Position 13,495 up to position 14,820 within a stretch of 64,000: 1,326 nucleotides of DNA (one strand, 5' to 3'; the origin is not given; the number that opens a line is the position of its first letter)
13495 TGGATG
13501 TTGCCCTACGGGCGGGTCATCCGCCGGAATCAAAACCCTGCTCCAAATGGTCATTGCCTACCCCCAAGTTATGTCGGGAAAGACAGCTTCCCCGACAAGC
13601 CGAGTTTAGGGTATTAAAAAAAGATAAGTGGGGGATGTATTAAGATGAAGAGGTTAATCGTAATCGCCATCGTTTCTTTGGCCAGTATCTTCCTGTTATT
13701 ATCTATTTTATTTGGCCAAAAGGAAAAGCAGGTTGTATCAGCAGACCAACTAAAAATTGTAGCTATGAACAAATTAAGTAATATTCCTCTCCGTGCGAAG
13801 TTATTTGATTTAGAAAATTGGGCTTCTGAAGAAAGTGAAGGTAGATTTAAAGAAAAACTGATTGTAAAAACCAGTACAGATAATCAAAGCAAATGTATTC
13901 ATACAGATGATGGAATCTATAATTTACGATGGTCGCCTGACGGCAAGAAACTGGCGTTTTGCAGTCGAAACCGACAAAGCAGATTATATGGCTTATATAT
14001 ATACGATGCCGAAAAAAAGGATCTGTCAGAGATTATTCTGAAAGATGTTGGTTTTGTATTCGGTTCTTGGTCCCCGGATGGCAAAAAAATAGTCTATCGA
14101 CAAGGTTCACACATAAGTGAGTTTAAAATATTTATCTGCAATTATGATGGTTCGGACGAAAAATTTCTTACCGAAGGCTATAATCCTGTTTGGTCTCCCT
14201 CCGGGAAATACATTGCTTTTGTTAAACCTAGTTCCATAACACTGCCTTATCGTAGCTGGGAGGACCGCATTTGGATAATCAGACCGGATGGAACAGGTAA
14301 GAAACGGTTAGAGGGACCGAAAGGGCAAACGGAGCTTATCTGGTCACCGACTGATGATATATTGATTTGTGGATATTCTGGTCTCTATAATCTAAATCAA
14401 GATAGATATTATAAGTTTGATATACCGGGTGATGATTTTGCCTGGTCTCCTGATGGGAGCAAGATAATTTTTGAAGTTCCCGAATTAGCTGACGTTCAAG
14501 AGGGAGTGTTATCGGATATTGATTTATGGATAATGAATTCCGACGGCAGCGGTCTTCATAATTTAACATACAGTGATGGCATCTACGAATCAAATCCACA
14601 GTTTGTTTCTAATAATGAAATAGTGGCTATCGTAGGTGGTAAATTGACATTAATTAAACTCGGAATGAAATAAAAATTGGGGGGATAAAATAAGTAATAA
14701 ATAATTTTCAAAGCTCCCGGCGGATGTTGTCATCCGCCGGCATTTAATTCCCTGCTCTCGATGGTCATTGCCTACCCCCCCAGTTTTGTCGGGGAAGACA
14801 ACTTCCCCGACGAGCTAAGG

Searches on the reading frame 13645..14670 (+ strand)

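Call 79: search_protein_families(library=pfam, proteins=[window:13645-14670:+], max_evalue=0.001)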
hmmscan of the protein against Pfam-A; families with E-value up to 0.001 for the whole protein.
window:13645-14670:+ (342 aa): 6 families
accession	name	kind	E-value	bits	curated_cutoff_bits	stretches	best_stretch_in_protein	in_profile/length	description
PF07676.18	PD40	-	8e-17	61.2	20.9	1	95-109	15-30/38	WD40-like Beta Propeller Repeat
PF00930.27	DPPIV_N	-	4.9e-07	29.2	22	0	97-155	1-63/354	Dipeptidyl peptidase IV (DPP IV) N-terminal region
PF25174.1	Beta-prop_THOC3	-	4.7e-06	26.2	305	0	77-155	77-150/272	THOC3 beta-propeller domain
PF25460.1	Beta-prop_Aladin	-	9.1e-06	25.5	171.1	1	89-194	111-213/340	Aladin seven-bladed propeller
PF00400.38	WD40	-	1.3e-05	25.9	27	0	86-114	10-37/39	WD domain, G-beta repeat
PF12894.13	ANAPC4_WD40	-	0.00025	21.6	22.9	0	87-117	37-67/91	Anaphase-promoting complex subunit 4 WD40 domain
